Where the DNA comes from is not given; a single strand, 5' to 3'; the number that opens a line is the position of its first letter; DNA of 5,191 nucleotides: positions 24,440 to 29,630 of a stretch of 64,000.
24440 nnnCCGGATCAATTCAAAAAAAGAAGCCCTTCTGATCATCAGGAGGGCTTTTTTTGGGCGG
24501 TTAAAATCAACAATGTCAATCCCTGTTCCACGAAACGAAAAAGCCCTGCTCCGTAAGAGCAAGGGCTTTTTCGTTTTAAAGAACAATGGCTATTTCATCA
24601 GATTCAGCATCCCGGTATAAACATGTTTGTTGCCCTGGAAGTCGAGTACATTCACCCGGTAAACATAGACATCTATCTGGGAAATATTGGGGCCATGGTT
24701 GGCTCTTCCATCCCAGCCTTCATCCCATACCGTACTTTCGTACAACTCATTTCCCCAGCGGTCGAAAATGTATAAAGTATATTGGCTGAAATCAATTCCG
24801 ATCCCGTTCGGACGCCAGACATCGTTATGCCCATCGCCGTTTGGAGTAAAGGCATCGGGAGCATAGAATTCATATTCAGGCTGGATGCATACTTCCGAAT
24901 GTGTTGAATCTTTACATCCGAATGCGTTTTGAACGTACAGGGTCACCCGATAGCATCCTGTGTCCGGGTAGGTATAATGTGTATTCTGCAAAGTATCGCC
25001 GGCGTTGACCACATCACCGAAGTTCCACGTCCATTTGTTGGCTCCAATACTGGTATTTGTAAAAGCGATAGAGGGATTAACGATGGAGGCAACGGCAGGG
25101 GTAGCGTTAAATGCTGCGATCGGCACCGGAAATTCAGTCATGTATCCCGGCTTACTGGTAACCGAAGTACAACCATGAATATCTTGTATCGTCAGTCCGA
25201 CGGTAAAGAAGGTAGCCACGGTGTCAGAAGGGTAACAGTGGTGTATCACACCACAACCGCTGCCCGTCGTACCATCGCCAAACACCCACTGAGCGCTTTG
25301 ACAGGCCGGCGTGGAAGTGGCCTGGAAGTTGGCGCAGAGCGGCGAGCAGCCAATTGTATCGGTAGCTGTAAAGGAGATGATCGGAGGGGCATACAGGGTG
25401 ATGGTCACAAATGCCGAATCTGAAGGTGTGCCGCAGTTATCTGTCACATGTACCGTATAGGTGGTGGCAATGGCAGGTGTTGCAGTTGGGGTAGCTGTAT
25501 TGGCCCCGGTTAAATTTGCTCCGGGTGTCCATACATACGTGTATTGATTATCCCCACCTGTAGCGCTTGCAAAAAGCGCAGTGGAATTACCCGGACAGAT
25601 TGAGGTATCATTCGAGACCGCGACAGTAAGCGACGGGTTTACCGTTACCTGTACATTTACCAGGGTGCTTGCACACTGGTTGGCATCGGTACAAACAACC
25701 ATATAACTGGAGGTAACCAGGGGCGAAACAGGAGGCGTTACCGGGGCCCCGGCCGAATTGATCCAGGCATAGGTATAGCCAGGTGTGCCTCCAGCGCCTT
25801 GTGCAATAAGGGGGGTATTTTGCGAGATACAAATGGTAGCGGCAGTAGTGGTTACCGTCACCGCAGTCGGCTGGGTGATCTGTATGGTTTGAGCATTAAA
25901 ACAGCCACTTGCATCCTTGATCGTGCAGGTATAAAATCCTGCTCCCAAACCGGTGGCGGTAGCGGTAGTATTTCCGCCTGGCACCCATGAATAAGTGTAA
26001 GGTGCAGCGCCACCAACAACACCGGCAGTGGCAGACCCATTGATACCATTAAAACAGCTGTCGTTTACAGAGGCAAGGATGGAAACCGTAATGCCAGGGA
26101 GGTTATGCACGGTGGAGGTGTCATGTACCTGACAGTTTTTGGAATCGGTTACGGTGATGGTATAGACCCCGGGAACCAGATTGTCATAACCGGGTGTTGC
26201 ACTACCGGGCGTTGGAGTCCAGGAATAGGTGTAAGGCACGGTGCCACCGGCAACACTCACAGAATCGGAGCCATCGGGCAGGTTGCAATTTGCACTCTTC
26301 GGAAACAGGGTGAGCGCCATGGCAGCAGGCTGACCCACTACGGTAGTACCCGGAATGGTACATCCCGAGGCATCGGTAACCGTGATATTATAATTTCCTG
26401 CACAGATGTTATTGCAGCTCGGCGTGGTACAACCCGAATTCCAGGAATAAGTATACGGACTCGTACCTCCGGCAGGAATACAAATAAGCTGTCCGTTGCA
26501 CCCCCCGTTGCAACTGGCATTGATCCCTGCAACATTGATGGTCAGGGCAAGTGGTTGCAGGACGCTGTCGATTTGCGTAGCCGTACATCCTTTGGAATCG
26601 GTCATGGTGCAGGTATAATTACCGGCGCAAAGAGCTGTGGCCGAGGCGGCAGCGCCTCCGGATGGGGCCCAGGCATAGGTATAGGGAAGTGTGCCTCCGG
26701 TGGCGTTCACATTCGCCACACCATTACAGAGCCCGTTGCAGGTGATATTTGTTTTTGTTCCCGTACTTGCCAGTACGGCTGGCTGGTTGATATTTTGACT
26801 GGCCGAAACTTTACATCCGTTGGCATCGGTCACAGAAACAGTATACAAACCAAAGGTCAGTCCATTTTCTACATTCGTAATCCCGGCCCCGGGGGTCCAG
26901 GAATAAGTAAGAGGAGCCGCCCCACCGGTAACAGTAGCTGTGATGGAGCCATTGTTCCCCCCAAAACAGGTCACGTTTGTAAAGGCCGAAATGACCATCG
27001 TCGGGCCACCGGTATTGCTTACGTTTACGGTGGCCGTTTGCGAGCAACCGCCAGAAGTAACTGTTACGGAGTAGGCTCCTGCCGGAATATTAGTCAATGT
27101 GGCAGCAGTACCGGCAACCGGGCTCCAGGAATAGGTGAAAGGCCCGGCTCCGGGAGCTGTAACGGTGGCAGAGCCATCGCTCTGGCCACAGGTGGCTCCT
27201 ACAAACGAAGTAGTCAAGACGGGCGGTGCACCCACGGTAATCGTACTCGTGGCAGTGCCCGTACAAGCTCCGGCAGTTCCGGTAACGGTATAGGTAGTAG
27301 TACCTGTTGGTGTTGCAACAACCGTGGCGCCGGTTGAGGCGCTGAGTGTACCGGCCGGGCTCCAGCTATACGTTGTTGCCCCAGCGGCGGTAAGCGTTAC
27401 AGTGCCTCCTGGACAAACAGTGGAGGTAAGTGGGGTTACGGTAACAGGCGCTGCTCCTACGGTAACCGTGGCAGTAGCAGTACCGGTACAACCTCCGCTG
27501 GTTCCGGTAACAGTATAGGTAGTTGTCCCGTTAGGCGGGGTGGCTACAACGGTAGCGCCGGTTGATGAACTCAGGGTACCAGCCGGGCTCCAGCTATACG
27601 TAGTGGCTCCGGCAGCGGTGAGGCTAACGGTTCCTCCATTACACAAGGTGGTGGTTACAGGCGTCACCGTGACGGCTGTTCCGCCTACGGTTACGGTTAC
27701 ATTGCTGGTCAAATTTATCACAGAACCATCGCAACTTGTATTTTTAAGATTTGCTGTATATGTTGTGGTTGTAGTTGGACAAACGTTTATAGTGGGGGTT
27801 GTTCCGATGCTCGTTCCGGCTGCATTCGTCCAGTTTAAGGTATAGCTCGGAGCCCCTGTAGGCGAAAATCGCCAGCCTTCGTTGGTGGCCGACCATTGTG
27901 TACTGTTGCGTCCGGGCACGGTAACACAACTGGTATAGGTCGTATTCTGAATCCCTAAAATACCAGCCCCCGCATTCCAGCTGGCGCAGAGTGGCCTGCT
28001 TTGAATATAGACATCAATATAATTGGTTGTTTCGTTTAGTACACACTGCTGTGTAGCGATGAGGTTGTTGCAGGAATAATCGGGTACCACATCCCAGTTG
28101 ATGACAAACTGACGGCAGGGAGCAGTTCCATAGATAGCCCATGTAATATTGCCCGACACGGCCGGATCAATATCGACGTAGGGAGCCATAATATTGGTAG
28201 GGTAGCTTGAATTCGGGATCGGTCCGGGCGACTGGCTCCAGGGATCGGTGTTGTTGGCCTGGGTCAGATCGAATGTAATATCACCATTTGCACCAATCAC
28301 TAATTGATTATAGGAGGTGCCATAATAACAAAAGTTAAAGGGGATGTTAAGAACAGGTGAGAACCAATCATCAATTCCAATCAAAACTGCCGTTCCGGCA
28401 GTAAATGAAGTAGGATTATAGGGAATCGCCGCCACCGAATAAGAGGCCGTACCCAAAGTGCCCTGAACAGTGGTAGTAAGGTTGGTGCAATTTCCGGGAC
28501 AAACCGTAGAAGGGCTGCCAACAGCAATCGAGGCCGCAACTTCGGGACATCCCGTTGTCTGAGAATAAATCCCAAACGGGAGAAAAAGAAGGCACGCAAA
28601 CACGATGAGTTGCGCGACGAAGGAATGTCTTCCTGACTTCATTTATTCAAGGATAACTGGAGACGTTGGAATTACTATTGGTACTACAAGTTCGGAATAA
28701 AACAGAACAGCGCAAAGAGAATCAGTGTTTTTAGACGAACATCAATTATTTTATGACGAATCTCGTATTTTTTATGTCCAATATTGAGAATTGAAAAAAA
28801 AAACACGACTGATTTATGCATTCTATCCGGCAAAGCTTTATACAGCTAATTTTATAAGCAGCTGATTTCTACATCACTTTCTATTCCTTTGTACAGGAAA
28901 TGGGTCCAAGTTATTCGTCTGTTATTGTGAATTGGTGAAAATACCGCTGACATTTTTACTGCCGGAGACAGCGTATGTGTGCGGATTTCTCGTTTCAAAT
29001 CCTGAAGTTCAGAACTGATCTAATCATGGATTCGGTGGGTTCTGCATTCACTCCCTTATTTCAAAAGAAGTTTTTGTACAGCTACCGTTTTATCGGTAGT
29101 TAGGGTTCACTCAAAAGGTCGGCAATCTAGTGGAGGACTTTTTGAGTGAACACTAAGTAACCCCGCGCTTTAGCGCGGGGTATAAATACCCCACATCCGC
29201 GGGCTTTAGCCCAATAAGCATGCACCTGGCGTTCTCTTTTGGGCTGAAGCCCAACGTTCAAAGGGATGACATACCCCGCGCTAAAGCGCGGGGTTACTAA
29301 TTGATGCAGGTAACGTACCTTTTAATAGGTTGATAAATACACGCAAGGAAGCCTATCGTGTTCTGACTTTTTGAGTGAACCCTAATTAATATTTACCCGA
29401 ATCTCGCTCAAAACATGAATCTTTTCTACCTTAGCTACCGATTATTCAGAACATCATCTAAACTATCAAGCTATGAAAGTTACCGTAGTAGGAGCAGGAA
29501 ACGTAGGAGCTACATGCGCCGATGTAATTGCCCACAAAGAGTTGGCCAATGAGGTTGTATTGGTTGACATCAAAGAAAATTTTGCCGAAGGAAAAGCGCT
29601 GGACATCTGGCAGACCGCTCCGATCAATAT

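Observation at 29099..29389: MITE-like element family defined by the 17-bp terminal inverted repeat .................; two copies in the window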

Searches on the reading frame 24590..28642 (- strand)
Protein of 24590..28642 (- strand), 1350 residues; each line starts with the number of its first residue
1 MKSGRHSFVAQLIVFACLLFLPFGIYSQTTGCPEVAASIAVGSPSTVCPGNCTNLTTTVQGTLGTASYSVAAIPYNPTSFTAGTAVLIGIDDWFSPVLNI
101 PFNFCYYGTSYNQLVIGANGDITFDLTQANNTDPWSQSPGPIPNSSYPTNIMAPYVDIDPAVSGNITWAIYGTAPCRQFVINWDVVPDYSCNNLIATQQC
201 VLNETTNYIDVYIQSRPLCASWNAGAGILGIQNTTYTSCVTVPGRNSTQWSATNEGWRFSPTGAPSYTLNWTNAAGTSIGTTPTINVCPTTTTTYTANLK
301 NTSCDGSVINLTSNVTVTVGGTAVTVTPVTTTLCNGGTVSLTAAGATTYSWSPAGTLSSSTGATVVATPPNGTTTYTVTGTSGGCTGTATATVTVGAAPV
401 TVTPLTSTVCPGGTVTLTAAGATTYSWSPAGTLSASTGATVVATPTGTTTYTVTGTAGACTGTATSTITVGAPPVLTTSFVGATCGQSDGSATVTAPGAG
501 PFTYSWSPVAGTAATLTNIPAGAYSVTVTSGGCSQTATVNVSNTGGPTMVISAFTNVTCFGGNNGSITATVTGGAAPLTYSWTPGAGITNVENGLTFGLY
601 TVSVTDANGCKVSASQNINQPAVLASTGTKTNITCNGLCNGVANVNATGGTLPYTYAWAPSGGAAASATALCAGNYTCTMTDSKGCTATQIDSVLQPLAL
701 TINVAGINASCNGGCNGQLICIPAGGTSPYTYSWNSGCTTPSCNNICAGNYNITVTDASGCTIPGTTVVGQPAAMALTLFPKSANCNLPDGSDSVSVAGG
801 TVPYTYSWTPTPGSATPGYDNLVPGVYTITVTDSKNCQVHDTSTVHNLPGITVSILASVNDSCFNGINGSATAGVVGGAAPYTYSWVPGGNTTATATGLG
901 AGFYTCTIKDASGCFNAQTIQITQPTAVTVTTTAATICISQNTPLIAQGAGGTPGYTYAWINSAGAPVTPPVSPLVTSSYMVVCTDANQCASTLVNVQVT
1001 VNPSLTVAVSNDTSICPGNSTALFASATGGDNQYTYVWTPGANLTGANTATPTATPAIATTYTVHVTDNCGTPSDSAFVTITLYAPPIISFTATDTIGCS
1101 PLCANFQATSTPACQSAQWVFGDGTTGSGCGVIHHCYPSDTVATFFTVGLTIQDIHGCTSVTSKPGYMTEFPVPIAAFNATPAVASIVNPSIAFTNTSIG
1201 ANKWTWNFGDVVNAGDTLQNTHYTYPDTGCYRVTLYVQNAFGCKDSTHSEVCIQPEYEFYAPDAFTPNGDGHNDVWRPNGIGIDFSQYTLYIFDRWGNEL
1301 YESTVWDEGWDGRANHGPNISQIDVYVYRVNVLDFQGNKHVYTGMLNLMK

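Call 70: search_protein_families(library=pfam, proteins=[window:24590-28642:-], max_evalue=0.01)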
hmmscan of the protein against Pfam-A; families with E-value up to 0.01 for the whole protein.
window:24590-28642:- (1350 aa): 4 families
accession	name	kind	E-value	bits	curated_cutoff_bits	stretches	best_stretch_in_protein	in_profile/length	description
PF13573.12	SprB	-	4.5e-29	100.2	28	6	553-587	3-37/37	SprB repeat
PF13585.12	CHU_C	-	1.4e-14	54.4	27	1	1261-1347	3-85/86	CHU_C Type IX secretion signal domain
PF18911.6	PKD_4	-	6.3e-14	52.2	27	2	1172-1249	4-80/85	PKD domain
PF00801.26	PKD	-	2.5e-05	24.6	23.5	1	1201-1245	29-73/80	PKD domain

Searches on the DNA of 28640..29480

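Call 64: search_rna_families(source=window, start=28640, end=29480, threshold=evalue, max_evalue=1)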
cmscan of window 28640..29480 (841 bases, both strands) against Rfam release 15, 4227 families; matches with E-value up to 1: 5.
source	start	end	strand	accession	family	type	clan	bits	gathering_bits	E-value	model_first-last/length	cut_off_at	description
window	29100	29183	+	RF00512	Leu_leader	Cis-reg; leader;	-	23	50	0.031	1-148/148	no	Leucine operon leader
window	29124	29184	-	RF00194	Rubella_3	Cis-reg;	-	22.4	35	0.079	1-68/68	no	Rubella virus 3' cis-acting element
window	29155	29298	-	RF00512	Leu_leader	Cis-reg; leader;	-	22.3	50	0.045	1-148/148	no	Leucine operon leader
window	29274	29301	+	RF01687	Acido-Lenti-1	Gene; sRNA;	-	17.6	37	0.23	1-46/46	no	Acido-Lenti-1 RNA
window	29224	29302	+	RF02987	GA-cis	Gene; sRNA;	-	17.2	34.7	0.93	1-88/88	no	GA-cis RNA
